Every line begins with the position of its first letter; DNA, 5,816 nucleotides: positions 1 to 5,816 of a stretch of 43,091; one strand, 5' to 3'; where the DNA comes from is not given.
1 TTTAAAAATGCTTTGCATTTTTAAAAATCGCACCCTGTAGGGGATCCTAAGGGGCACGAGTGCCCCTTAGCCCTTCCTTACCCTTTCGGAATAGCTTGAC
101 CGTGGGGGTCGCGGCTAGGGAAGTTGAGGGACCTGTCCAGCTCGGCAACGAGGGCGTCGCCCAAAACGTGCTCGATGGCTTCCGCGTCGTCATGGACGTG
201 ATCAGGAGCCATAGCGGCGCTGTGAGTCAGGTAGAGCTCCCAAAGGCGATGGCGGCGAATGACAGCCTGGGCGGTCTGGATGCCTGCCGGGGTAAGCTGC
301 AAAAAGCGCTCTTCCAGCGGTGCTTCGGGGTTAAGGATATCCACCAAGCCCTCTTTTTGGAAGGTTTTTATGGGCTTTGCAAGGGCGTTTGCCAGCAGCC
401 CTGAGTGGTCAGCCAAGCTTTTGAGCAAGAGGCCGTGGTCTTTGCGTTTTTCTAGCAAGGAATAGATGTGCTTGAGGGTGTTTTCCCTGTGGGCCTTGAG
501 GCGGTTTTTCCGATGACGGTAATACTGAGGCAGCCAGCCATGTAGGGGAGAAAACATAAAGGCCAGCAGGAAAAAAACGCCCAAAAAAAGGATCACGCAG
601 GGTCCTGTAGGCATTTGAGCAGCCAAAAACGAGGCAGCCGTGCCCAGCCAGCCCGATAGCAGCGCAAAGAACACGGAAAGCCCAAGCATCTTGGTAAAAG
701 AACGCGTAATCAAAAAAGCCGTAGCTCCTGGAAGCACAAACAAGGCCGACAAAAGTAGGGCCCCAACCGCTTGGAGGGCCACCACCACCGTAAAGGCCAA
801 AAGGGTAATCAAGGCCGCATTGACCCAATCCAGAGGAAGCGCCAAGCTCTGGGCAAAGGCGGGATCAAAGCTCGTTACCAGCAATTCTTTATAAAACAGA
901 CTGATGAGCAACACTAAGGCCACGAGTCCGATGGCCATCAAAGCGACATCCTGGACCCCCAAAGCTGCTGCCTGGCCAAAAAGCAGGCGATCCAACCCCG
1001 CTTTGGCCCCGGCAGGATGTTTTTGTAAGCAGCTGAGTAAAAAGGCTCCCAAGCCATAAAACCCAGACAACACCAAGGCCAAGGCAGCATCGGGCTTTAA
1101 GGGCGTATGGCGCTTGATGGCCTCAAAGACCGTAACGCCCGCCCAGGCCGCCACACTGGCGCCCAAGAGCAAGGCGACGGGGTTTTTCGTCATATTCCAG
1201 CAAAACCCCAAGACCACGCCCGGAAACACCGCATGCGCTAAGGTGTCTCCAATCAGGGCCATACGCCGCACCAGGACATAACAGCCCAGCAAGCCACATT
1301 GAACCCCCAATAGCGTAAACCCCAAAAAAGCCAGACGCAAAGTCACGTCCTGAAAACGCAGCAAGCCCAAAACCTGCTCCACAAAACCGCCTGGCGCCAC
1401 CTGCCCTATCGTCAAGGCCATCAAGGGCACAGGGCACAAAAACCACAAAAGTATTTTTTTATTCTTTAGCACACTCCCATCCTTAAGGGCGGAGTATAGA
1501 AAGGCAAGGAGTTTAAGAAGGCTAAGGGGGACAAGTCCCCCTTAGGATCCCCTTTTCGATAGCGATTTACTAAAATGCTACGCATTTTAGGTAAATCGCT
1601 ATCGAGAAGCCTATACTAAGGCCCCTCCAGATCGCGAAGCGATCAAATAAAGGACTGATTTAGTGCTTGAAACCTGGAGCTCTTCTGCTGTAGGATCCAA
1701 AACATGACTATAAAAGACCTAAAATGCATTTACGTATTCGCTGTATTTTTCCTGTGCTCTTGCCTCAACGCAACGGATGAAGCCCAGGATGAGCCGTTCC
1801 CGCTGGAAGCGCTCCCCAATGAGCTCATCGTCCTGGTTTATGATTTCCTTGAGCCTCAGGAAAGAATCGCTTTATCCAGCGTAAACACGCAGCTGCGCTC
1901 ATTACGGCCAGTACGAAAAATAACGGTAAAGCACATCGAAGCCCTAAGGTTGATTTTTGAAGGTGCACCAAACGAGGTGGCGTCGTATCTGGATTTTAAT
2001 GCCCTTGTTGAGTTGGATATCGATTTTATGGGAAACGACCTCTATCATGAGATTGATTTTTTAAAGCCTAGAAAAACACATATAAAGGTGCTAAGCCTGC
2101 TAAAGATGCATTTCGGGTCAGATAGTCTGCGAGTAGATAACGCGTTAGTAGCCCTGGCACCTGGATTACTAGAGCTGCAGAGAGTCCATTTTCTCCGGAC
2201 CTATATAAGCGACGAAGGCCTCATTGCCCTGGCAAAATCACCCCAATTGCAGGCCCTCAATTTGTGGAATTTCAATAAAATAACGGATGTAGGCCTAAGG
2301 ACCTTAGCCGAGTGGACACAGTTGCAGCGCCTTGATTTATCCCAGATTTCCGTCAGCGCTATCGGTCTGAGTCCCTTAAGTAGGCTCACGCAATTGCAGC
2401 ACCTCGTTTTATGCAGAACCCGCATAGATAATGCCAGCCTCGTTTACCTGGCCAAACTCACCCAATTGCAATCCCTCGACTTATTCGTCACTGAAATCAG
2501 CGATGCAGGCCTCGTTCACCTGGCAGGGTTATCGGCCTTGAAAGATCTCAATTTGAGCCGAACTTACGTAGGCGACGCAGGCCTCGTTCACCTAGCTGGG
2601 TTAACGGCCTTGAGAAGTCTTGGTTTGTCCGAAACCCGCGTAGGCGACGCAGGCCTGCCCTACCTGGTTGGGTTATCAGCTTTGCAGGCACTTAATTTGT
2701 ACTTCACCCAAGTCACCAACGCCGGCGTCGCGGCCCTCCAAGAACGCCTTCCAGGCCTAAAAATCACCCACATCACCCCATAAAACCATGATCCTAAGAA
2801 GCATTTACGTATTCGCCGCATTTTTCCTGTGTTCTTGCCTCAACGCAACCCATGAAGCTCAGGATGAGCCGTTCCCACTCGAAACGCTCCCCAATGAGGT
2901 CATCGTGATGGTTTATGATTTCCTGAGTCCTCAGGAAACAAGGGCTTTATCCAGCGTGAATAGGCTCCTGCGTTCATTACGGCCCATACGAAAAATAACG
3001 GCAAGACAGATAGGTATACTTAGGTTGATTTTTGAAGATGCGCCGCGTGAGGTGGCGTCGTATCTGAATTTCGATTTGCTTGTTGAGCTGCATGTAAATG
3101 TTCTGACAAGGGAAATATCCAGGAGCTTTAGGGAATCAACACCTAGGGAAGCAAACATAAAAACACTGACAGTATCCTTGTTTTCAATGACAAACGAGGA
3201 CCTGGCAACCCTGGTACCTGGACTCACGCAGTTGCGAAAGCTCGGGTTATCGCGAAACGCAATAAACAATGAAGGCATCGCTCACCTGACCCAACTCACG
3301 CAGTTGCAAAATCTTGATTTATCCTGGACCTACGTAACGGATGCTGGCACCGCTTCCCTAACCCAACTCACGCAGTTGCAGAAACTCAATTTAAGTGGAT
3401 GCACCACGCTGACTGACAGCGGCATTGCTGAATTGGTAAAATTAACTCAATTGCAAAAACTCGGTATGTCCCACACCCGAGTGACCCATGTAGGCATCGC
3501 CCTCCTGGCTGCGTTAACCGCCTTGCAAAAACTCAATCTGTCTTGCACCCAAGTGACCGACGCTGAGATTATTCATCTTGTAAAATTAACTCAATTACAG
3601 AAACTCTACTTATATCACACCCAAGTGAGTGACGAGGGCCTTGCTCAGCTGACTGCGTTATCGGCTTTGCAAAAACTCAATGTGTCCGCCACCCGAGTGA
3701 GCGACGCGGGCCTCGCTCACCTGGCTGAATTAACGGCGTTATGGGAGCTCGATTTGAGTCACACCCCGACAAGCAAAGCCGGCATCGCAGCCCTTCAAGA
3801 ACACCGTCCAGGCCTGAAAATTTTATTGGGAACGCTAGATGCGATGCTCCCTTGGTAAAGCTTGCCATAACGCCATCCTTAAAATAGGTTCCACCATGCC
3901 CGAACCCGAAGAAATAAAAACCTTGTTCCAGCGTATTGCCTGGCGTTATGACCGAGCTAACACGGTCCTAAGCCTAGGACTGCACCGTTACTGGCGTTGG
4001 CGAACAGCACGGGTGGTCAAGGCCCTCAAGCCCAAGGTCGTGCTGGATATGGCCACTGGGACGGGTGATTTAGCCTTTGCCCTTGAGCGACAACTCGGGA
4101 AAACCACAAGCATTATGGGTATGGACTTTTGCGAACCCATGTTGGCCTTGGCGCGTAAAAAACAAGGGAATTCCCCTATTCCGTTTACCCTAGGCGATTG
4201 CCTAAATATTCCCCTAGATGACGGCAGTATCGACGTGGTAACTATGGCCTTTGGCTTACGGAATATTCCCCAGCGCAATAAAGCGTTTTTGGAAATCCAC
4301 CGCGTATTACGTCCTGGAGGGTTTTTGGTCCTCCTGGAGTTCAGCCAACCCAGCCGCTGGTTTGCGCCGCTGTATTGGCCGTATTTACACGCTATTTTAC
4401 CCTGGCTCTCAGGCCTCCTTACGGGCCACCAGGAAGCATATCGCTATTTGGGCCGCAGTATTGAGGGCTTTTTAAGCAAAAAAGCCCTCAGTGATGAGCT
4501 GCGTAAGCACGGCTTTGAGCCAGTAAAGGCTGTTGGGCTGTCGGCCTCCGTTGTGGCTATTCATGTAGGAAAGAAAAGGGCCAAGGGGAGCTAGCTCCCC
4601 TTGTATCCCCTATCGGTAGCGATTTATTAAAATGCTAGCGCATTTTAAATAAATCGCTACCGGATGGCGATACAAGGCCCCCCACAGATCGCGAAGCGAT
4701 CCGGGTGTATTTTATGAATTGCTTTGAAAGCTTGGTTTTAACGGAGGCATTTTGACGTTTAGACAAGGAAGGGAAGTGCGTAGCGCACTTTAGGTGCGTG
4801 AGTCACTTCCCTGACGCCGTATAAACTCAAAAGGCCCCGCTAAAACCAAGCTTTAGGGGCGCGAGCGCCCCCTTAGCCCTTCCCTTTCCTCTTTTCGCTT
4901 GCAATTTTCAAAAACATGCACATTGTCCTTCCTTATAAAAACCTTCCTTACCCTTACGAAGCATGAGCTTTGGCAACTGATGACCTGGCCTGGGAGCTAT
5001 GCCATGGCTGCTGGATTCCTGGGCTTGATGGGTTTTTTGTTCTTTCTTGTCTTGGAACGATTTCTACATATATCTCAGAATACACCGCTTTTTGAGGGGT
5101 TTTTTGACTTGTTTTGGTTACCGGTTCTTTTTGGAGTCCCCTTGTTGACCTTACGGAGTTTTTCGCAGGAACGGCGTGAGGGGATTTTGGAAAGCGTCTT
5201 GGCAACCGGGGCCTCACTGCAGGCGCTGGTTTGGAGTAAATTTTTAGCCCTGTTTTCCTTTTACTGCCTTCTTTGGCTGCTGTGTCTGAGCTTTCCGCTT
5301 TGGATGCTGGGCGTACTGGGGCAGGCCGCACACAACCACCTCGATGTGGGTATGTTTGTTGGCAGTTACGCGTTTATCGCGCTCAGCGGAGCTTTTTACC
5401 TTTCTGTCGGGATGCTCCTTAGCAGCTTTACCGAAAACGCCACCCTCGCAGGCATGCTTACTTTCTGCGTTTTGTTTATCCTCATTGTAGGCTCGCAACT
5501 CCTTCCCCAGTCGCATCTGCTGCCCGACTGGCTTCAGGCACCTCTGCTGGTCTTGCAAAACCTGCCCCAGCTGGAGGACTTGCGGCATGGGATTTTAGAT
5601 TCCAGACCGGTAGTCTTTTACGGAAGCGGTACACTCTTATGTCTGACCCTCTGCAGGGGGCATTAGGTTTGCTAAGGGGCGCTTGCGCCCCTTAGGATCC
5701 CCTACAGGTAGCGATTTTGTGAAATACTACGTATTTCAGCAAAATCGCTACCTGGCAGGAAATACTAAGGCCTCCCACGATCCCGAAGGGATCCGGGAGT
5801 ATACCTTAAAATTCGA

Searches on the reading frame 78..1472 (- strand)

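Call 8: search_protein_families(library=pfam, proteins=[window:78-1472:-])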
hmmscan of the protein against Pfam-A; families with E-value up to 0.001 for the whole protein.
window:78-1472:- (464 aa): 2 families
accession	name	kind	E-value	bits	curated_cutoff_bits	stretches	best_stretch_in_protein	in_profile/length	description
PF00950.22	ABC-3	-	6.6e-61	206.5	20.1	1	44-307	4-257/258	ABC 3 transport family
PF02742.21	Fe_dep_repr_C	-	2e-23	82.6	27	1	394-463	1-70/70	Iron dependent repressor, metal binding and dimerisation domain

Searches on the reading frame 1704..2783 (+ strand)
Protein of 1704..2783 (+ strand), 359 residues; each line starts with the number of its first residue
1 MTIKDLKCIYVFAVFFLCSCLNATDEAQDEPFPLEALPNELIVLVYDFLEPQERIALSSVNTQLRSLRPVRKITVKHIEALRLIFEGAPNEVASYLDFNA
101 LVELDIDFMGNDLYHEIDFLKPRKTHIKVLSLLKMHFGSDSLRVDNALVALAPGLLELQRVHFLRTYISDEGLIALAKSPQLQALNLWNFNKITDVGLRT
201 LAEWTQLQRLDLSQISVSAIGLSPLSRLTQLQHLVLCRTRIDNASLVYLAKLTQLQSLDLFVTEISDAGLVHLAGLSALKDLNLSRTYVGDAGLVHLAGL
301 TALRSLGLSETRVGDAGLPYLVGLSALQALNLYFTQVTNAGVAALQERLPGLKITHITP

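Call 8: search_protein_families(library=pfam, proteins=[window:1704-2783:+])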
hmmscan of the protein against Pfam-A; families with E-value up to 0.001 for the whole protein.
window:1704-2783:+ (359 aa): 8 families
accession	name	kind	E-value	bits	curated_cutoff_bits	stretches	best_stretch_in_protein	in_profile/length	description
PF12799.13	LRR_4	-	6.1e-17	61.7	27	0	205-243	1-38/44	Leucine Rich repeats (2 copies)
PF13855.12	LRR_8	-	1.4e-10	41.2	27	3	180-240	1-60/61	Leucine rich repeat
PF13516.12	LRR_6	-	2.2e-10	40.2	23.4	0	185-202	8-24/24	Leucine Rich repeat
PF23598.1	LRR_14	-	1.4e-07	31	40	0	126-242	137-252/353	Leucine-rich repeat region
PF24758.1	LRR_At5g56370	-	1.4e-05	25.3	27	0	201-258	33-91/227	FBD-associated F-box protein At5g56370, LRR repeats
PF00646.38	F-box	-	0.00032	20.9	20.5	0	35-67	2-34/43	F-box domain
PF23952.1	LRR_EndoS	-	0.00049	20.8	27.9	0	222-308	52-113/116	Endo-beta-N-acetylglucosaminidase EndoS LRR domain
PF25013.1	LRR_Zer-1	-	0.00081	20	27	0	167-215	17-64/137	Zer-1-like, Leucine-rich repeats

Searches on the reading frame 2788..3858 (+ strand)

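Call 46: search_protein_families(library=pfam, proteins=[window:2788-3858:+], max_evalue=0.1)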
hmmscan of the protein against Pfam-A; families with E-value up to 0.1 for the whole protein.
window:2788-3858:+ (356 aa): 13 families
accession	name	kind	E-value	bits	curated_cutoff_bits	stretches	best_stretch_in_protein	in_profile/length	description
PF12799.13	LRR_4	-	9.2e-18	64.3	27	4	220-260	1-40/44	Leucine Rich repeats (2 copies)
PF13855.12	LRR_8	-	1.1e-15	57.5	27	2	221-279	2-60/61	Leucine rich repeat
PF23598.1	LRR_14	-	3.2e-13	49.6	40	2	190-325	17-148/353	Leucine-rich repeat region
PF13516.12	LRR_6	-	4.2e-11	42.5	23.4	0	197-216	5-23/24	Leucine Rich repeat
PF25013.1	LRR_Zer-1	-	2.8e-09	37.7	27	2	167-231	4-65/137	Zer-1-like, Leucine-rich repeats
PF24758.1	LRR_At5g56370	-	1.2e-08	35.3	27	2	261-347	4-92/227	FBD-associated F-box protein At5g56370, LRR repeats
PF00560.39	LRR_1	-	3.5e-07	29.5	20.6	0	196-206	1-11/23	Leucine Rich Repeat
PF23952.1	LRR_EndoS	-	3.2e-05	24.5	27.9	1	191-273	41-111/116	Endo-beta-N-acetylglucosaminidase EndoS LRR domain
PF12937.12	F-box-like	-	0.00088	19.4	24.3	1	32-64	2-34/47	F-box-like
PF19729.6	LRR_FBXL18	-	0.0032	16.4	27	1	195-261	10-77/591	F-box/LRR-repeat protein 18, LRR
PF00646.38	F-box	-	0.0037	17.6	20.5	1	32-64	2-34/43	F-box domain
PF14807.11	AP4E_app_platf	-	0.028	15.1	27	1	241-297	33-89/100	Adaptin AP4 complex epsilon appendage platform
PF14580.12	LRR_9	-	0.037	14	30.5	0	215-296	56-141/175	Leucine-rich repeat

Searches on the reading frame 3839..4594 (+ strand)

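Call 8: search_protein_families(library=pfam, proteins=[window:3839-4594:+])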
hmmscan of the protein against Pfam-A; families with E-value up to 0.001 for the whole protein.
window:3839-4594:+ (251 aa): 7 families
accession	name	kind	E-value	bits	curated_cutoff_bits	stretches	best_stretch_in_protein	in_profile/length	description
PF01209.24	Ubie_methyltran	-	2.5e-54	184.5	20.1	1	24-246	7-233/233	ubiE/COQ5 methyltransferase family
PF08241.18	Methyltransf_11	-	1.3e-20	74.3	21.2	1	69-165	1-95/95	Methyltransferase domain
PF13649.12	Methyltransf_25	-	5.7e-20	72.2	27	1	68-161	1-97/97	Methyltransferase domain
PF13847.12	Methyltransf_31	-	2.8e-15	56.7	27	1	66-169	5-113/145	Methyltransferase domain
PF08242.18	Methyltransf_12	-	1e-10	42.6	30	1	69-163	1-98/98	Methyltransferase domain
PF13489.12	Methyltransf_23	-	1.2e-09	38.5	27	1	50-230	7-163/164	Methyltransferase domain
PF05148.21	Methyltransf_8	-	0.00017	22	27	1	119-168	111-159/219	Hypothetical methyltransferase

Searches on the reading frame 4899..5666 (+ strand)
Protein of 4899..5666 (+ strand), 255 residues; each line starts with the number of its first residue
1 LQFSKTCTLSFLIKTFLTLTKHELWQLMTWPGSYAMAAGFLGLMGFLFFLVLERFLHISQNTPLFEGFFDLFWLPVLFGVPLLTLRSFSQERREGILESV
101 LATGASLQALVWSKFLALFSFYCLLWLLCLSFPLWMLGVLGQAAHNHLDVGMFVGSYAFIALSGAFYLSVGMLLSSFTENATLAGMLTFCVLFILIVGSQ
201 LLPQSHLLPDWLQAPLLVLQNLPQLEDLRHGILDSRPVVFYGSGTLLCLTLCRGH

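Call 8: search_protein_families(library=pfam, proteins=[window:4899-5666:+])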
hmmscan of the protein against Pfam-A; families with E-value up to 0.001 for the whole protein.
window:4899-5666:+ (255 aa): 3 families
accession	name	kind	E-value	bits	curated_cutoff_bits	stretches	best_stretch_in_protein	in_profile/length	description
PF12698.13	ABC2_membrane_3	-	1.2e-09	38.2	31.6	1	69-199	165-286/347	ABC-2 family transporter protein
PF12679.13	ABC2_membrane_2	-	1.4e-07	31.5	27.2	1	83-203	85-203/283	ABC-2 family transporter protein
PF01061.29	ABC2_membrane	-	3.2e-06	27.3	26.9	1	16-213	3-191/211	ABC-2 type transporter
